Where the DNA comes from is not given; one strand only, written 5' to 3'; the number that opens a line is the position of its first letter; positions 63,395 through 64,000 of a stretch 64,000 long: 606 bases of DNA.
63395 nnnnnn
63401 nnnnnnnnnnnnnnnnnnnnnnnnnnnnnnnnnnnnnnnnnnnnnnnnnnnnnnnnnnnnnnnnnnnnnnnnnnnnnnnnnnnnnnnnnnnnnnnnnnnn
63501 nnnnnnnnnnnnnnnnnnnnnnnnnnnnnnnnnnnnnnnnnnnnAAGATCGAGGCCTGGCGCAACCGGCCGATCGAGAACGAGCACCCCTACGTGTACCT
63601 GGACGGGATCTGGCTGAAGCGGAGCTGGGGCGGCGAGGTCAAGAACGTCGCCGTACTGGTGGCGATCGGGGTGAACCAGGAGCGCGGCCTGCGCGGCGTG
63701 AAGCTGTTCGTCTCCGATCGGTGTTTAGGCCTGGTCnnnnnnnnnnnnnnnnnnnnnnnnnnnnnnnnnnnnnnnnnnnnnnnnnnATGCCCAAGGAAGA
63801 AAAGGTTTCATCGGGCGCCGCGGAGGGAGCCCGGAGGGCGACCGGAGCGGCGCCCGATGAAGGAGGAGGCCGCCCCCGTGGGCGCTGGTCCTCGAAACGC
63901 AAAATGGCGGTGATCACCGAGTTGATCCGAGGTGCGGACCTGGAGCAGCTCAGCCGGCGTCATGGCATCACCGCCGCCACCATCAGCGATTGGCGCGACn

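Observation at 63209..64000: R1 copy at a deletion junction inside an IS256-like transposase remnant, next to an IS3-like insertion (nested mobile DNA)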

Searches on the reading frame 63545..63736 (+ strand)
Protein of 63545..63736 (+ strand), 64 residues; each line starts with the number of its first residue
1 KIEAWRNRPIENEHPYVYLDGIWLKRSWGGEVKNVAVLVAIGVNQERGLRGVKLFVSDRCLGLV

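Call 8: search_protein_families(library=pfam, proteins=[window:63545-63736:+], max_evalue=1)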
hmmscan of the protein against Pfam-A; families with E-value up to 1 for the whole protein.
window:63545-63736:+ (64 aa): 1 family
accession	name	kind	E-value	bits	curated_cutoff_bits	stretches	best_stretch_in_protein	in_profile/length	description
PF00872.24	Transposase_mut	-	1.4e-10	41.1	21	1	2-46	148-192/379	Transposase, Mutator family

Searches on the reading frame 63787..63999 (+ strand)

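Call 8: search_protein_families(library=pfam, proteins=[window:63787-63999:+], max_evalue=1)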
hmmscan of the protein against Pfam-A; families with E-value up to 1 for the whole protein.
window:63787-63999:+ (71 aa): 4 families
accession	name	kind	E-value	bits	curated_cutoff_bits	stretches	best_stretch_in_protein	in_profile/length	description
PF01527.26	HTH_Tnp_1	-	0.0003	21.4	24.1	1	31-70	4-44/75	Transposase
PF13518.12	HTH_28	-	0.004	17.6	25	1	38-70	1-33/52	Helix-turn-helix domain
PF13384.12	HTH_23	-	0.0064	16.7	24.6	1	35-71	3-39/50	Homeodomain-like domain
PF04218.19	CENP-B_N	-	0.044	13.9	21.2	1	37-70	10-43/53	CENP-B N-terminal DNA-binding domain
